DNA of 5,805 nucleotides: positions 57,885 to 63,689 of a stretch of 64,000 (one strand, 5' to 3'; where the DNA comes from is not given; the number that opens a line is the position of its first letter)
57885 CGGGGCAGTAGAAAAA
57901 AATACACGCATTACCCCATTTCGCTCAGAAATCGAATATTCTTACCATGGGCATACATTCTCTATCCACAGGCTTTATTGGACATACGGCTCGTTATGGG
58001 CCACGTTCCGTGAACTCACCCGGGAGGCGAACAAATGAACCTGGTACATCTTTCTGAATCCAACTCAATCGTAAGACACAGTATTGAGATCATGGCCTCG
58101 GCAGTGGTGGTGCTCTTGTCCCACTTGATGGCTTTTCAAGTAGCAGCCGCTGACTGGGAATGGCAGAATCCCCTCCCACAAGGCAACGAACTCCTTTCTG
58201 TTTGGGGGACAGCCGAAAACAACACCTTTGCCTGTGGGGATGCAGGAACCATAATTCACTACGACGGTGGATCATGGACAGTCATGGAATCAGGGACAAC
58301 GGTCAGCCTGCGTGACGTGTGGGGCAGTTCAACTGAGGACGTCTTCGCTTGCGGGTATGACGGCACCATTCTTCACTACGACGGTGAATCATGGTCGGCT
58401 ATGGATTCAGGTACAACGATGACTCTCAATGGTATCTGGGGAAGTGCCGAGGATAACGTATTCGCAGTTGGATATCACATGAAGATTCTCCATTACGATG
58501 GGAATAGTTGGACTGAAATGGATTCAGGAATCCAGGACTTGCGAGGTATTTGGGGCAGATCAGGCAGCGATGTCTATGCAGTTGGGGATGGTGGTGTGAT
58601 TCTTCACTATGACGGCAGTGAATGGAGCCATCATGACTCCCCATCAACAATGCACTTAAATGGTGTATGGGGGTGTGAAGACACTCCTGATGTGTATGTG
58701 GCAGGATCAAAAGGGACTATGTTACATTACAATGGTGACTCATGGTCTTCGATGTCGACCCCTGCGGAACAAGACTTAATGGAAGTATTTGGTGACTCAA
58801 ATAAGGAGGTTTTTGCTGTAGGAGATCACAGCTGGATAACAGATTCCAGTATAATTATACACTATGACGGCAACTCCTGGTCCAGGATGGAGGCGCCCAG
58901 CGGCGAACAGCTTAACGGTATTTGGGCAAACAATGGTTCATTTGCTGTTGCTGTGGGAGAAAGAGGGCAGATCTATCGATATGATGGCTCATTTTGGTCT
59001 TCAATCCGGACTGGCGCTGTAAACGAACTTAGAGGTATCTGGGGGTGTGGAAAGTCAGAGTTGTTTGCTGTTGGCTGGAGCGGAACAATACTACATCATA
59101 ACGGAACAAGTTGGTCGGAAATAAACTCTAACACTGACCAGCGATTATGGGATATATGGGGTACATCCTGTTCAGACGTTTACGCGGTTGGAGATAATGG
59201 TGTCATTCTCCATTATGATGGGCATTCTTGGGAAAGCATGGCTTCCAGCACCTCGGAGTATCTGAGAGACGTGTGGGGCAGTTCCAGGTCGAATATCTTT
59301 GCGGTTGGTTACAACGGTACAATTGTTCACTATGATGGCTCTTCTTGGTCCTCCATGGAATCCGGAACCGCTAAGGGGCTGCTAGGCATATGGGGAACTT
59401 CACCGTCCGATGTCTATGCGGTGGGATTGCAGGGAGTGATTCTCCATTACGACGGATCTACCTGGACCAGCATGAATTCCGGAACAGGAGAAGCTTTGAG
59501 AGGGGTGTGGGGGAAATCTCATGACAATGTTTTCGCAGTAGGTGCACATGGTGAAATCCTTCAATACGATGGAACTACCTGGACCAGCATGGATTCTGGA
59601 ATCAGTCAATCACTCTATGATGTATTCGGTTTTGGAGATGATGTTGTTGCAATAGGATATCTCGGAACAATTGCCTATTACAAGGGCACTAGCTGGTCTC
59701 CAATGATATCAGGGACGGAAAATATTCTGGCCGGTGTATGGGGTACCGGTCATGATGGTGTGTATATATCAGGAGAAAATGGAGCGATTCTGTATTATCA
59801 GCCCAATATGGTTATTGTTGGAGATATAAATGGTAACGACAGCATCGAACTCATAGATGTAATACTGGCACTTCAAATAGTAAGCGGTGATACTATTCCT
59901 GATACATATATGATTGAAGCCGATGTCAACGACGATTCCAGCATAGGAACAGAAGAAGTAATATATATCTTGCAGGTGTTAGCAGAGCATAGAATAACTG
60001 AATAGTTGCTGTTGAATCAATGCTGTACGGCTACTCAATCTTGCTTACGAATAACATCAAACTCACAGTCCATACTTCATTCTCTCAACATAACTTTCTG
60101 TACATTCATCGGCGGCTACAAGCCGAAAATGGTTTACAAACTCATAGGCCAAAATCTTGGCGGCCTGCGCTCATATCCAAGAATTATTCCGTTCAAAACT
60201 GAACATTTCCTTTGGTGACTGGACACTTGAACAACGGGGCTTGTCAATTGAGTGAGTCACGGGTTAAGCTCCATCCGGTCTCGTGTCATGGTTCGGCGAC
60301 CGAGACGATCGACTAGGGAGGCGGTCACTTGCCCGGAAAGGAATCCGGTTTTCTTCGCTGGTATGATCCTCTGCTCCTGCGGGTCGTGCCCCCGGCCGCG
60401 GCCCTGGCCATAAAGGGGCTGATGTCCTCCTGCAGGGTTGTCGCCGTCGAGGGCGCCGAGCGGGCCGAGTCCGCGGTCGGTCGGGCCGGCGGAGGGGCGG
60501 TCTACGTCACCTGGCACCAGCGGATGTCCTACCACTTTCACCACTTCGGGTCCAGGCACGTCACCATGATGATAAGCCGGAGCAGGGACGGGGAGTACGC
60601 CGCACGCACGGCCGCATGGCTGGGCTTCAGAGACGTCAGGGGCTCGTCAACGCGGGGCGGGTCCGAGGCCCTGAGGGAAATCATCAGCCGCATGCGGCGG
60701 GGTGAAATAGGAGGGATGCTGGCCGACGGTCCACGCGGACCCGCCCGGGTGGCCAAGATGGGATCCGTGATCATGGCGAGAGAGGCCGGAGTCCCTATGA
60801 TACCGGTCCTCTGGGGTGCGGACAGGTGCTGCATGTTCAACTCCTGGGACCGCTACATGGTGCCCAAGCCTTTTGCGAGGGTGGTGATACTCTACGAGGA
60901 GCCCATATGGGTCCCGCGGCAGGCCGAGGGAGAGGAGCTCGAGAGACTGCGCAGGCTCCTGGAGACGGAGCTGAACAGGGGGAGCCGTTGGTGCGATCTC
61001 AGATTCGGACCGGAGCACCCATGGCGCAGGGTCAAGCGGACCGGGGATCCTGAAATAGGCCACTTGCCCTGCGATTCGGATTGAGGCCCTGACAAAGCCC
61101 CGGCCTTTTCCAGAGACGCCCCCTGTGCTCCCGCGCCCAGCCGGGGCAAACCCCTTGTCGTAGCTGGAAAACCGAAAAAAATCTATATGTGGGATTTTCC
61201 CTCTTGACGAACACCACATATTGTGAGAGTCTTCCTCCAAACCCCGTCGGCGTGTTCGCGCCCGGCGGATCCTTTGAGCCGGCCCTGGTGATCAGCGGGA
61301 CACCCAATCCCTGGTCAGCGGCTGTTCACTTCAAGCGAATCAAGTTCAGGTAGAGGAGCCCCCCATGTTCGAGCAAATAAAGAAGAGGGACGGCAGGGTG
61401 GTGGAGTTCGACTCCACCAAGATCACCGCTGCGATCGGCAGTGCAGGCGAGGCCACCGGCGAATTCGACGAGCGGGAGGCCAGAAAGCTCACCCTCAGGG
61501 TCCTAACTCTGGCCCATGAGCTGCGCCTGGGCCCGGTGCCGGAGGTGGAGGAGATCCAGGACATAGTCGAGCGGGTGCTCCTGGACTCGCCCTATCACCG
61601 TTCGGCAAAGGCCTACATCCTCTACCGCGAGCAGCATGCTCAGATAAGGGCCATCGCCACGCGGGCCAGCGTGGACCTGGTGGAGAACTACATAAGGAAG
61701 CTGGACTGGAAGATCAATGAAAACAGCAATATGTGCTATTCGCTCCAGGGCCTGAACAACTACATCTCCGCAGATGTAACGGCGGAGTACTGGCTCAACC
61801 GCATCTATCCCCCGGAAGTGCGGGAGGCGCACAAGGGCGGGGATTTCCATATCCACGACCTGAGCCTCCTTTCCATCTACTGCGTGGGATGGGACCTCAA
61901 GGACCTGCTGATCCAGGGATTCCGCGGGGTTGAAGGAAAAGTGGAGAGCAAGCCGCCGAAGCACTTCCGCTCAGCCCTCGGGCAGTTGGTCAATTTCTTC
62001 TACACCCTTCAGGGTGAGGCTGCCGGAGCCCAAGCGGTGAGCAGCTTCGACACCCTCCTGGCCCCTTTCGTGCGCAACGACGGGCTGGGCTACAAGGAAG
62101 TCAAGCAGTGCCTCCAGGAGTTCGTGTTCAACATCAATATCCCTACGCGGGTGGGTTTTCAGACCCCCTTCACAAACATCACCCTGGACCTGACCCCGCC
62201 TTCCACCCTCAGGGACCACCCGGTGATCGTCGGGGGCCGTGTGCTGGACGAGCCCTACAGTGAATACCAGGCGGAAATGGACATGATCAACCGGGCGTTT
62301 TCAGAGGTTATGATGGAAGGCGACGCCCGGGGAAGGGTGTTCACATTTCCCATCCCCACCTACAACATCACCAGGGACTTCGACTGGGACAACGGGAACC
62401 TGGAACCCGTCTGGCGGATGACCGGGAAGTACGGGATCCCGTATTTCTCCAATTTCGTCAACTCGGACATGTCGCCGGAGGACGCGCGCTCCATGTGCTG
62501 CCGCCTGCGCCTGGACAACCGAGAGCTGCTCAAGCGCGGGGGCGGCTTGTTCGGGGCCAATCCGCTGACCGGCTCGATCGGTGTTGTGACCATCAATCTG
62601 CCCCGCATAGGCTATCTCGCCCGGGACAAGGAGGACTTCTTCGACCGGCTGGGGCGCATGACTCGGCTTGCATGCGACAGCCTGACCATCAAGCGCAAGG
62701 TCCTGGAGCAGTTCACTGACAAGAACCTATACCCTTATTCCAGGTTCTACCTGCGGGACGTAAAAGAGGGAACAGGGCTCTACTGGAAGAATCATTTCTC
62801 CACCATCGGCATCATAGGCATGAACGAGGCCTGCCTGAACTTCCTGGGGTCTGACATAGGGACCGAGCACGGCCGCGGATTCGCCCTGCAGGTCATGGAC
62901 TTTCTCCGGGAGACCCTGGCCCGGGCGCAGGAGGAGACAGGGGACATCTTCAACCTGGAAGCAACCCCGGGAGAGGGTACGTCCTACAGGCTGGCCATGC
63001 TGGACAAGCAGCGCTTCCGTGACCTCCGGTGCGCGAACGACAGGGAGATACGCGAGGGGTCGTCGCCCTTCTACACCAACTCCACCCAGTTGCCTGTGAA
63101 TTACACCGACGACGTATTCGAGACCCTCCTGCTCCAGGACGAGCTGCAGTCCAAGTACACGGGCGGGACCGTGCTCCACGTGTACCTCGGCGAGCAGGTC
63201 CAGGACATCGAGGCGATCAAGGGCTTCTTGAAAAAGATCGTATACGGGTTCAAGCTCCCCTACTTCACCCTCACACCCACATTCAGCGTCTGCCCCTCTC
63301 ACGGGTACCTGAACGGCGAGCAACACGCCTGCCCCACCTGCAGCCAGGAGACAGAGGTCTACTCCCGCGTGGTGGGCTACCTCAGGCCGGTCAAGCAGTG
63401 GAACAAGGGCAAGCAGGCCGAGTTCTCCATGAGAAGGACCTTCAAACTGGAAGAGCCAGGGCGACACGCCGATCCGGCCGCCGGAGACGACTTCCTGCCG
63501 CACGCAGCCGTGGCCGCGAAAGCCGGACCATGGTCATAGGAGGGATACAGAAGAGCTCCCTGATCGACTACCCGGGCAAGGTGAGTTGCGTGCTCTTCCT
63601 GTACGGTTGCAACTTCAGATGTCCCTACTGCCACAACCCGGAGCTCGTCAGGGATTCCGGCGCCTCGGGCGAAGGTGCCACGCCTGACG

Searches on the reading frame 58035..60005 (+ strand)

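Call 28: search_protein_families(library=pfam, proteins=[window:58035-60005:+], max_evalue=0.00001)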
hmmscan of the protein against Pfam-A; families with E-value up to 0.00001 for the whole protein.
window:58035-60005:+ (656 aa): 1 family
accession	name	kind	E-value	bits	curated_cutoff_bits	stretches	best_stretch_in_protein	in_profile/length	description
PF12768.13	Rax2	-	5e-06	26.5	28.8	0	230-292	103-169/254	Rax2 C-terminal beta propeller domain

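Call 48: search_protein_families(library=ncbifam, proteins=[window:58035-60005:+], max_evalue=0.00001)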
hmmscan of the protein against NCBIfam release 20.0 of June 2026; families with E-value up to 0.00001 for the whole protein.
window:58035-60005:+ (656 aa): 0 families

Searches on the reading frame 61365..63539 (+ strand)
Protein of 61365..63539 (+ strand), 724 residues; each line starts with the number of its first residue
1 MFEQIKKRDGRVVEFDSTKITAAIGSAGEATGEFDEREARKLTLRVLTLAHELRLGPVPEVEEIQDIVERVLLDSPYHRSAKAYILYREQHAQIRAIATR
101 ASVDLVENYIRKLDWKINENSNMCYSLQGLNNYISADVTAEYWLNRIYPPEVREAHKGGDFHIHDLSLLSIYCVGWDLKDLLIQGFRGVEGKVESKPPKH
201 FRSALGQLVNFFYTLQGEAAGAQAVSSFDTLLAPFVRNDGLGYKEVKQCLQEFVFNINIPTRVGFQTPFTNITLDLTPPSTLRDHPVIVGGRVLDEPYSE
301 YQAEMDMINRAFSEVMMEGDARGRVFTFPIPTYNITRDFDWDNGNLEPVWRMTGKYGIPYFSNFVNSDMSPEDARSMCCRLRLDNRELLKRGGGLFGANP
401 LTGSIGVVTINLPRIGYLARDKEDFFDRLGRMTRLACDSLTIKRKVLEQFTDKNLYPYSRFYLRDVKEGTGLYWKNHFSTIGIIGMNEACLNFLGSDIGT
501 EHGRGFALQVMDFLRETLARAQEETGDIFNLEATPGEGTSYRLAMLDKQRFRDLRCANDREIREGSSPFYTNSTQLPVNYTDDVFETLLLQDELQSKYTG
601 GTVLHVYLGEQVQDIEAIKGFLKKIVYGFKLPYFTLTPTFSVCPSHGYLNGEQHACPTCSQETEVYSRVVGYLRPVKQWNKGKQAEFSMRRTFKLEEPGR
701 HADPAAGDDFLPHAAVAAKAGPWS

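Call 28: search_protein_families(library=pfam, proteins=[window:61365-63539:+], max_evalue=0.00001)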
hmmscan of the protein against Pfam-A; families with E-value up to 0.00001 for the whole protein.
window:61365-63539:+ (724 aa): 2 families
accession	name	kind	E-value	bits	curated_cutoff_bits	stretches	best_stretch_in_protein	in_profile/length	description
PF13597.11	NRDD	-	7.9e-197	655.8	26.2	1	119-693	1-562/562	Anaerobic ribonucleoside-triphosphate reductase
PF03477.21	ATP-cone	-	1.5e-20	73.9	25.8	1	4-92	2-87/88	ATP cone domain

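Call 44: find_encoding_contigs(protein=window:61365-63539:+, flank=10000, max_places=4)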
Protein window:61365-63539:+ (724 aa): 2 contigs read that carry it; 1 place shown.
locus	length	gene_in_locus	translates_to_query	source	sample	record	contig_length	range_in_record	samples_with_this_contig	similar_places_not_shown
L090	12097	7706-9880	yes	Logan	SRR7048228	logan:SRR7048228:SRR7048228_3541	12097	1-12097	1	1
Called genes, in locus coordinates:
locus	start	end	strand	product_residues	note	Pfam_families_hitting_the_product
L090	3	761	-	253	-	?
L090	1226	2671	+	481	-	PF01656:CbiA, PF13500:AAA_26 (weak), PF07685:GATase_3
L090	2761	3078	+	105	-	PF04358:DsrC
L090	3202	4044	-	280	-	PF00795:CN_hydrolase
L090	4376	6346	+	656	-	-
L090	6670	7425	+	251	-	PF04028:DUF374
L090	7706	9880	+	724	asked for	PF03477:ATP-cone, PF13597:NRDD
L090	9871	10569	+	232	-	PF13353:Fer4_12, PF04055:Radical_SAM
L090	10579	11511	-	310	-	-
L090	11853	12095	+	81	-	?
